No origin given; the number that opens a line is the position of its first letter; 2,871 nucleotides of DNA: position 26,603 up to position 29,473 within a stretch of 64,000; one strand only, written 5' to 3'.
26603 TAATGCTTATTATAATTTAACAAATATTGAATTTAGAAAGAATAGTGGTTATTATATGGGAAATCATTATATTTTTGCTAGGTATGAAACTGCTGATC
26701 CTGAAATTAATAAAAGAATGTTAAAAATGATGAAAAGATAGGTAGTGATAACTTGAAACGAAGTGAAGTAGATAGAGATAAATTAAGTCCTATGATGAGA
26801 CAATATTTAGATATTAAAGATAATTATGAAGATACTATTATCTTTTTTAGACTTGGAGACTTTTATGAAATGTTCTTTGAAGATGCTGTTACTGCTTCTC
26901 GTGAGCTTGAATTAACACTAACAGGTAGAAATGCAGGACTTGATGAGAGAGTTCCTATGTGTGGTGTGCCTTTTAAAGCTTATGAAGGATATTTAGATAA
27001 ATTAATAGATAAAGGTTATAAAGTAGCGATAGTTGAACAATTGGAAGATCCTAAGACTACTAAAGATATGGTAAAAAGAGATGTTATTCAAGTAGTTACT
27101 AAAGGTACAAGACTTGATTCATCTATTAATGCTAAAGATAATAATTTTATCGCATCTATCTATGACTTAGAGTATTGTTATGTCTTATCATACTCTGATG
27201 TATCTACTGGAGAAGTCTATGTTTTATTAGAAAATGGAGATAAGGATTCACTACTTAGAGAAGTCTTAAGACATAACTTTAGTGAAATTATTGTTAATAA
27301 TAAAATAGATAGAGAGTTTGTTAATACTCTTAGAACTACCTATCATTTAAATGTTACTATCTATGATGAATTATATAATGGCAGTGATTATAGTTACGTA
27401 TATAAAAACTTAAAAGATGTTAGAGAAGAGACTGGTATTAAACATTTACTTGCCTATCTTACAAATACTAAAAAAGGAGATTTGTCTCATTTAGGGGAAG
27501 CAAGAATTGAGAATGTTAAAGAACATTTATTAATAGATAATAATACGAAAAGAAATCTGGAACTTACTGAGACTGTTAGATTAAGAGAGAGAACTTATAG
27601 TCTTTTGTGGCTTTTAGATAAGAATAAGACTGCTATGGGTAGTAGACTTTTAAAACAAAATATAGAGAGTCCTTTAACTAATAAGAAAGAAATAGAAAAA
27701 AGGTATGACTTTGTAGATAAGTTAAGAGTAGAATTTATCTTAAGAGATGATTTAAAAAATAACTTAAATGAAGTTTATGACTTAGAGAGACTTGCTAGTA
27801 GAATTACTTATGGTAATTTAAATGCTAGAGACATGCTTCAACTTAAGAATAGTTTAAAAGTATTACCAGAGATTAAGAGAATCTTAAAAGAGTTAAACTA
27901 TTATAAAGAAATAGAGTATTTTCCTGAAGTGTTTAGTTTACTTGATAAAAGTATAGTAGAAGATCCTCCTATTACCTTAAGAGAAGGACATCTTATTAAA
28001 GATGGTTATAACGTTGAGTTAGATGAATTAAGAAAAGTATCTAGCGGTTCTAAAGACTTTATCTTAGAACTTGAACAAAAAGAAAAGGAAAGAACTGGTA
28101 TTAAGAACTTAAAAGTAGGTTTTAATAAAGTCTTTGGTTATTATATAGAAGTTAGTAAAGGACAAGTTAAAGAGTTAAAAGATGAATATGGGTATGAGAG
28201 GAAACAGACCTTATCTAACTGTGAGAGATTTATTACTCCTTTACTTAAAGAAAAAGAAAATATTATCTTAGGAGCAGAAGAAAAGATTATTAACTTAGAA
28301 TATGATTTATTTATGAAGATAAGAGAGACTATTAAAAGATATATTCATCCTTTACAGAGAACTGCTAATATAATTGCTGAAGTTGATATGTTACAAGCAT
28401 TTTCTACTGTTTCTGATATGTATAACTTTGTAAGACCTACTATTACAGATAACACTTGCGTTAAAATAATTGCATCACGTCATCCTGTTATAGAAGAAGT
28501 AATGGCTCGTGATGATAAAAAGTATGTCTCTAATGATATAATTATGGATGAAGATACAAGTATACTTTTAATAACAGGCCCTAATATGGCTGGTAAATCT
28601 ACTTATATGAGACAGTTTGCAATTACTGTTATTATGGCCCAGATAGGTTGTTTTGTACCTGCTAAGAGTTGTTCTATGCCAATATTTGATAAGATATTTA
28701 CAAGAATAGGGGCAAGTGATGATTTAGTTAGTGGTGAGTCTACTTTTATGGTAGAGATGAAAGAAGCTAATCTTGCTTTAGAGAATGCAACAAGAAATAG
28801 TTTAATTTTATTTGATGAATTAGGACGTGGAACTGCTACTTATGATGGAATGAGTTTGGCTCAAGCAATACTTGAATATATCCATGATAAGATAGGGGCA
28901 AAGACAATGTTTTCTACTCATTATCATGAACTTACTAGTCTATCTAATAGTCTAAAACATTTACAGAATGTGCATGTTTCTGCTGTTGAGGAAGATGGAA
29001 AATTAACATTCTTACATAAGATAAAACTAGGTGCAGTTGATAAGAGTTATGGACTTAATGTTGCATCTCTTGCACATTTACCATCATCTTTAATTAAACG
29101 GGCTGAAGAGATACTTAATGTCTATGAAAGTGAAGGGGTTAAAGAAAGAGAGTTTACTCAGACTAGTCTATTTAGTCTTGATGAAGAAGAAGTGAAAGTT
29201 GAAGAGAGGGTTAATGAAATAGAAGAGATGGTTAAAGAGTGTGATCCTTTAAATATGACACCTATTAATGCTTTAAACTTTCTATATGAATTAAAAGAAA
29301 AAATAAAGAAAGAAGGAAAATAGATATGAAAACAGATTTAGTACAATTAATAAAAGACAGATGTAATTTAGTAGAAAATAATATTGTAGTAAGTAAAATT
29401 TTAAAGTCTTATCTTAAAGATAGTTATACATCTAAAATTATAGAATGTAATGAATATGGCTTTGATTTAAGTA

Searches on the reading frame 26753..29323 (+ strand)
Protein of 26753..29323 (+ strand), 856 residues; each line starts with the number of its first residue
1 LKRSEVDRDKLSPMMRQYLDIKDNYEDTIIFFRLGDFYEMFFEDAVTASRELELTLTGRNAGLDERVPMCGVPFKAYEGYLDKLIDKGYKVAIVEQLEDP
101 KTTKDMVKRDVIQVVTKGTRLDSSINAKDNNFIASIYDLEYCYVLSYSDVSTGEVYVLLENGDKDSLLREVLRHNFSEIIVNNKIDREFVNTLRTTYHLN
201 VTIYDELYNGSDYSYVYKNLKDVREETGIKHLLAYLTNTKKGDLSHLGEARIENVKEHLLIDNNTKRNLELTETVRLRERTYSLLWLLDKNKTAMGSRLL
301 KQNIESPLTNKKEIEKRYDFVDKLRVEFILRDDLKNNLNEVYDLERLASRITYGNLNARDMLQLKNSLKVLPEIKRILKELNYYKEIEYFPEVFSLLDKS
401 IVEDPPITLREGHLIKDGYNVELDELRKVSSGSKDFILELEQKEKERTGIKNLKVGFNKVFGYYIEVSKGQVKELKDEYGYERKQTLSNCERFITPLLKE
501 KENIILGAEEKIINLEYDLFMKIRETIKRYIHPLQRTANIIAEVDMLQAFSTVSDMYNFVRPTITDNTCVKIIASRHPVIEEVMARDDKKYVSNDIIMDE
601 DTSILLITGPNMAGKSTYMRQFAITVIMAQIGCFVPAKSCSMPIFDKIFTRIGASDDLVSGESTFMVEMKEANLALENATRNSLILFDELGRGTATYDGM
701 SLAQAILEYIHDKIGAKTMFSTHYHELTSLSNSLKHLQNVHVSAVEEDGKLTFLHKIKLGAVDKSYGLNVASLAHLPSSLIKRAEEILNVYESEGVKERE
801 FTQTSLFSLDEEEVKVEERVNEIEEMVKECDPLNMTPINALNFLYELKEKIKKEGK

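Call 85: search_protein_families(library=pfam, proteins=[window:26753-29323:+], max_evalue=0.00001)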
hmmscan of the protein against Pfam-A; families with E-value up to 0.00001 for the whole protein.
window:26753-29323:+ (856 aa): 5 families
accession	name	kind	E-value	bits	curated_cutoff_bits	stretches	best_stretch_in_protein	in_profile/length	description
PF00488.27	MutS_V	-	1.7e-82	276.4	30.2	1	606-789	2-185/188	MutS domain V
PF05192.23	MutS_III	-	7.3e-50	170.4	34.1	1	264-551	1-194/194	MutS domain III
PF01624.25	MutS_I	-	7.8e-44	148.9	20.6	1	13-123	2-112/113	MutS domain I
PF05190.23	MutS_IV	-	5.7e-27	94.3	22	1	418-511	1-92/92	MutS family domain IV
PF05188.22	MutS_II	-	1.8e-07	32.1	25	1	131-247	1-132/133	MutS domain II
